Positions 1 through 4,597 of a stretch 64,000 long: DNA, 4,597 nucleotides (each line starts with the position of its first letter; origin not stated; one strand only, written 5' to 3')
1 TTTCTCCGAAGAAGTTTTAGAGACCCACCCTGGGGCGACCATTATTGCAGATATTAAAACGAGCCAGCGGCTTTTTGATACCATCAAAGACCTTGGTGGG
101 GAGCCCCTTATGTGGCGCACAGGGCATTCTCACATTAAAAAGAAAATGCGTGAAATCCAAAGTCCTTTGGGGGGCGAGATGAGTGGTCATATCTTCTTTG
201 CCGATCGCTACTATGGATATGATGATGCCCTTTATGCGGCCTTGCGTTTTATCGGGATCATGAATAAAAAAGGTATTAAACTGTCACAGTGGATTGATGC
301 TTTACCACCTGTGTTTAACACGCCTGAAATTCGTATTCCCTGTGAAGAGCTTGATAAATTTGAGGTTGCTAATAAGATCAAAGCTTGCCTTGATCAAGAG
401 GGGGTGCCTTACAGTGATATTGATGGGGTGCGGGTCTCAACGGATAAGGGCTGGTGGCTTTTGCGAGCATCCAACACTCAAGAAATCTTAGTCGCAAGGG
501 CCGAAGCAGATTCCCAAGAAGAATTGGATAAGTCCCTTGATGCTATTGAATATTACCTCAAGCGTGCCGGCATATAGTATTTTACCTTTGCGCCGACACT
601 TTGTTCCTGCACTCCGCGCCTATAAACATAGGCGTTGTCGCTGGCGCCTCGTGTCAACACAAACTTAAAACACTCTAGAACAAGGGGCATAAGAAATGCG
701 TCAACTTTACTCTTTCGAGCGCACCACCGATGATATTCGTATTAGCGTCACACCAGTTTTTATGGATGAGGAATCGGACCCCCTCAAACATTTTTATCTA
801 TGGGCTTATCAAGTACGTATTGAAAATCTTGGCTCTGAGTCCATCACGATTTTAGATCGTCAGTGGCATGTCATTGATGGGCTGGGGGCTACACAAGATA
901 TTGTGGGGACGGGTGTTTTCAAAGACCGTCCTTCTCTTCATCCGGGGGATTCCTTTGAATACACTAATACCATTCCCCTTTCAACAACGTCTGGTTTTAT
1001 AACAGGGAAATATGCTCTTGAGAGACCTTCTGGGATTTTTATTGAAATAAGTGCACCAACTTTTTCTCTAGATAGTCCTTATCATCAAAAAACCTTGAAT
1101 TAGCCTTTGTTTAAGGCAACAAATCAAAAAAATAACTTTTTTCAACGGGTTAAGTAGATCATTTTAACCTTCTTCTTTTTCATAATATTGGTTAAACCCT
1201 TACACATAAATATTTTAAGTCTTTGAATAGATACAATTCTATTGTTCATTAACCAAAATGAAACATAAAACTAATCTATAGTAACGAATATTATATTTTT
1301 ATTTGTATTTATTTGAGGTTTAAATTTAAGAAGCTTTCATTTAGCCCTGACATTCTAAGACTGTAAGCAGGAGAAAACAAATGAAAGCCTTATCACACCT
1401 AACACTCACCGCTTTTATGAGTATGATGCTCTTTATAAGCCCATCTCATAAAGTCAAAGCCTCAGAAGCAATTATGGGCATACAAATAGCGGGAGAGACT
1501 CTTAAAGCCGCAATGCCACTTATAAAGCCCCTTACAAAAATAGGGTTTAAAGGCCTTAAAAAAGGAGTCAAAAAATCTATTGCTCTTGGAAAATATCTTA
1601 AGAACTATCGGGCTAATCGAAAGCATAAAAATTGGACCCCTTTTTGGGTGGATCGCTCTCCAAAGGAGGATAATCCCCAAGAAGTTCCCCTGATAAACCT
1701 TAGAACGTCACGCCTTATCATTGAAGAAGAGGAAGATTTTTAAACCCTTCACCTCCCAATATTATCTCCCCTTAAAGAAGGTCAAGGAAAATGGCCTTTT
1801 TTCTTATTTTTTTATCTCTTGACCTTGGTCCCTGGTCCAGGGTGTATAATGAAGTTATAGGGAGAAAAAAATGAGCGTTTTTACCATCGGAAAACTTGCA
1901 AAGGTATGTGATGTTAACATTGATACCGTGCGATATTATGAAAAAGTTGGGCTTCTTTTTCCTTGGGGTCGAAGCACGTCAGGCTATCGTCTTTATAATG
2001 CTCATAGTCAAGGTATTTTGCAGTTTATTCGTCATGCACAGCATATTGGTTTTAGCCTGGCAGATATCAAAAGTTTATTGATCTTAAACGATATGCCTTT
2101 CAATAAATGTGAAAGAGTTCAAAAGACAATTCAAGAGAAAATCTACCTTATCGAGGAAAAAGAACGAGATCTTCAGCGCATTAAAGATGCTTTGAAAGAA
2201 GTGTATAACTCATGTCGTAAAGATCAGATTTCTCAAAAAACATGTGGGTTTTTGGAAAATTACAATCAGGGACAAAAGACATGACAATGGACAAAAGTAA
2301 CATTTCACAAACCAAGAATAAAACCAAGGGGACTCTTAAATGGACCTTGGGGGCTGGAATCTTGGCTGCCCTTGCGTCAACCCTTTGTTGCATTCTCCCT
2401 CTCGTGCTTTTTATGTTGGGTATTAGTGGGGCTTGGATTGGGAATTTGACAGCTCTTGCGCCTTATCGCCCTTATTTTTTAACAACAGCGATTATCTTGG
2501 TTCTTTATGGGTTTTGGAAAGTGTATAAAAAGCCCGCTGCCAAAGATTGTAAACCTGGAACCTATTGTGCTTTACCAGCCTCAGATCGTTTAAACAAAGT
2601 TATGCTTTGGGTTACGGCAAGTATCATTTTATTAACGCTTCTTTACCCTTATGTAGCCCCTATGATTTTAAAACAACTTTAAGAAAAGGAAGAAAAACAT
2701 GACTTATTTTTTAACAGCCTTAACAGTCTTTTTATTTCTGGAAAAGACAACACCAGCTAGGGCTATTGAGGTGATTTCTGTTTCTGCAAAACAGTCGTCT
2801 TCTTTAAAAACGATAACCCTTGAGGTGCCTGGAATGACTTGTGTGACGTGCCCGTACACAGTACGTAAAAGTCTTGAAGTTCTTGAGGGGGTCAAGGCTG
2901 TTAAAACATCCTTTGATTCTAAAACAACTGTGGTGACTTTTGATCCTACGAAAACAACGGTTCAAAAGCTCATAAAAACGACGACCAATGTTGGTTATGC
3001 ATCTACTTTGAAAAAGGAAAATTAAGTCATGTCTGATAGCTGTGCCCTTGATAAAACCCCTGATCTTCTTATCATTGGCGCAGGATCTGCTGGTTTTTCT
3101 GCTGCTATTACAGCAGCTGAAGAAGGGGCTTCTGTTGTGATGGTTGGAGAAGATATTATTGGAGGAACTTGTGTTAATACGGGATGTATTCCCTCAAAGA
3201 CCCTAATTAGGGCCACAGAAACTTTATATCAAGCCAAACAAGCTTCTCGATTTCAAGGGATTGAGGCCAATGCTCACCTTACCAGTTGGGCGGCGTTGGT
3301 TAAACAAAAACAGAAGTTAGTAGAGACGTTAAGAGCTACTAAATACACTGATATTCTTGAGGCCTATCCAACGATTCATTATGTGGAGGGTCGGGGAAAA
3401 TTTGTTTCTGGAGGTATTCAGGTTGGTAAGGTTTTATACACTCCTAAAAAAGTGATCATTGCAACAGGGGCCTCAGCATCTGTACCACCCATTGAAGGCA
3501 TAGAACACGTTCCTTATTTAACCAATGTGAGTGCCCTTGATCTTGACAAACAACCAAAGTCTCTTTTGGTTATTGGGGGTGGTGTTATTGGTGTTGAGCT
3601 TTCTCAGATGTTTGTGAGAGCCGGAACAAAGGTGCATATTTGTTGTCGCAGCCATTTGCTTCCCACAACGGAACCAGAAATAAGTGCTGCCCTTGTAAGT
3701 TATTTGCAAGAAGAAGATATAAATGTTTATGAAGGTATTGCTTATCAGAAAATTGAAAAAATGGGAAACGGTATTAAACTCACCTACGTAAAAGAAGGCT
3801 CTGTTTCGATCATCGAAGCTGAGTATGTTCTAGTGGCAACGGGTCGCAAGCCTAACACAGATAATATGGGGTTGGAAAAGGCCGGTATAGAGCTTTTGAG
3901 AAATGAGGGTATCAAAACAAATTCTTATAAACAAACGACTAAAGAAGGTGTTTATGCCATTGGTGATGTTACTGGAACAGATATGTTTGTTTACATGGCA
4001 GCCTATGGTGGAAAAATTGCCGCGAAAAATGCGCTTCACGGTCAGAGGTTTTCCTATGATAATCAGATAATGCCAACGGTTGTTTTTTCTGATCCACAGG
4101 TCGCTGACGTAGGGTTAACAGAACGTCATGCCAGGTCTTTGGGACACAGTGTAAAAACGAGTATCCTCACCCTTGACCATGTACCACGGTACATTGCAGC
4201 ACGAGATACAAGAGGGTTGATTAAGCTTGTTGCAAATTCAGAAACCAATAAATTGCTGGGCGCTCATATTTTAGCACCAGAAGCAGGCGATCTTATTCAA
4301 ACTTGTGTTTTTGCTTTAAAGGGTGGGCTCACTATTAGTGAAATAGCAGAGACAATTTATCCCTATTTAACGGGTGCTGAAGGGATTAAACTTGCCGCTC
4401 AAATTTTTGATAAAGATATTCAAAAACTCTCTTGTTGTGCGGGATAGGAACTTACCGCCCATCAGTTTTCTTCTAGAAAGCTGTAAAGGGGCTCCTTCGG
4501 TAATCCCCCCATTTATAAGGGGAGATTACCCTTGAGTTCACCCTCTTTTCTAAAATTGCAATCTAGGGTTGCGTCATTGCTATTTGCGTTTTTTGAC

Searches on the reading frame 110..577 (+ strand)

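Call 69: search_protein_families(library=pfam, proteins=[window:110-577:+], max_evalue=0.000001)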
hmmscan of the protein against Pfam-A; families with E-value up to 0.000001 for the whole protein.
window:110-577:+ (155 aa): 2 families
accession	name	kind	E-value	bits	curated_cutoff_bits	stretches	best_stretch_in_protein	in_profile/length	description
PF02880.22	PGM_PMM_III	-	4.8e-16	59.4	20.7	1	2-67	49-113/115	Phosphoglucomutase/phosphomannomutase, alpha/beta/alpha domain III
PF00408.26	PGM_PMM_IV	-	1.1e-12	48.3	23.1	1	73-145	1-64/68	Phosphoglucomutase/phosphomannomutase, C-terminal domain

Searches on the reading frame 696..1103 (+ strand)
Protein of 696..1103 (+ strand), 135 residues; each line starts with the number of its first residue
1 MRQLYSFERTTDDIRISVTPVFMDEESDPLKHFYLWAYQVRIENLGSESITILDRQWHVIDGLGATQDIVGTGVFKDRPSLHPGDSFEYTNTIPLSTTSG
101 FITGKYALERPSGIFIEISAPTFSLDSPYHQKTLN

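Call 69: search_protein_families(library=pfam, proteins=[window:696-1103:+], max_evalue=0.000001)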
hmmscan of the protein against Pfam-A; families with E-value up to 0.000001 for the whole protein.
window:696-1103:+ (135 aa): 1 family
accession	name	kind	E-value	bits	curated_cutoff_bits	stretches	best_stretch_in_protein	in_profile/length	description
PF04379.20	DUF525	-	1.4e-23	83.3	27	1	25-109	2-86/87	ApaG domain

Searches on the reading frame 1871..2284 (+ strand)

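Call 69: search_protein_families(library=pfam, proteins=[window:1871-2284:+], max_evalue=0.000001)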
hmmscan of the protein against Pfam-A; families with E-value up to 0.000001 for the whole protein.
window:1871-2284:+ (137 aa): 3 families
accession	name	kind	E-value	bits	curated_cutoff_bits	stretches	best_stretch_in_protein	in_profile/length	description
PF09278.17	MerR-DNA-bind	-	6.4e-16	59.2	25.4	1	50-110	4-64/65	MerR, DNA binding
PF13411.12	MerR_1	-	6.7e-14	52.2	21.6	1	4-70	1-66/69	MerR HTH family regulatory protein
PF00376.29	MerR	-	2.9e-11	43.4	28.2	1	5-42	1-38/38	MerR family regulatory protein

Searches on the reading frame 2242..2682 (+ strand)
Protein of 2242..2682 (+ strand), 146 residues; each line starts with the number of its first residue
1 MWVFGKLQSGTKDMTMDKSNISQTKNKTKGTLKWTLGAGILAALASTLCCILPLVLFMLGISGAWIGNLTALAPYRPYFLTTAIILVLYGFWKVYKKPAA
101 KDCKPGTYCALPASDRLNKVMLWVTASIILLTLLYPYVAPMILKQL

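Call 69: search_protein_families(library=pfam, proteins=[window:2242-2682:+], max_evalue=0.000001)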
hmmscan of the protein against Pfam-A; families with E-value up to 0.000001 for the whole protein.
window:2242-2682:+ (146 aa): 1 family
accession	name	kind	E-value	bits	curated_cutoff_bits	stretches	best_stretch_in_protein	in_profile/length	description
PF02411.20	MerT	-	1.3e-32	112.7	32.9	1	33-141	8-114/116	MerT mercuric transport protein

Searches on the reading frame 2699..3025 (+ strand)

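Call 69: search_protein_families(library=pfam, proteins=[window:2699-3025:+], max_evalue=0.000001)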
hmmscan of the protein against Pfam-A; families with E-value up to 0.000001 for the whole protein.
window:2699-3025:+ (108 aa): 1 family
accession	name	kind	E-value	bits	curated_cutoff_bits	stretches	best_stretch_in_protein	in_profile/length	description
PF00403.32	HMA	-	8.6e-15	55.3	24.8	1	40-100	1-61/62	Heavy-metal-associated domain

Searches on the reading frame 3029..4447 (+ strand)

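Call 69: search_protein_families(library=pfam, proteins=[window:3029-4447:+], max_evalue=0.000001)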
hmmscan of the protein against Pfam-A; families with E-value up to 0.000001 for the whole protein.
window:3029-4447:+ (472 aa): 7 families
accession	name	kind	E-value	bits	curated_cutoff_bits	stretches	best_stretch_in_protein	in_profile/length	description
PF07992.20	Pyr_redox_2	-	4.6e-62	210.5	26.1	1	12-325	2-288/291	Pyridine nucleotide-disulphide oxidoreductase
PF02852.28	Pyr_redox_dim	-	4.4e-28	98.1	25.3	1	348-456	1-109/110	Pyridine nucleotide-disulphide oxidoreductase, dimerisation domain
PF13738.12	Pyr_redox_3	-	4.8e-14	52.8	30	1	14-312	1-305/305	Pyridine nucleotide-disulphide oxidoreductase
PF00070.33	Pyr_redox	-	2.5e-13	50.8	22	1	179-251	2-79/82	Pyridine nucleotide-disulphide oxidoreductase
PF01134.28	GIDA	-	1.2e-09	38.2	22.1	1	12-148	1-150/391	Glucose inhibited division protein A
PF12831.13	FAD_oxidored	-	3.4e-08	33.6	27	1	12-59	1-49/416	FAD dependent oxidoreductase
PF03486.20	HI0933_like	-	7.7e-07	29.2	50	0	12-39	2-29/244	HI0933-like protein Rossmann domain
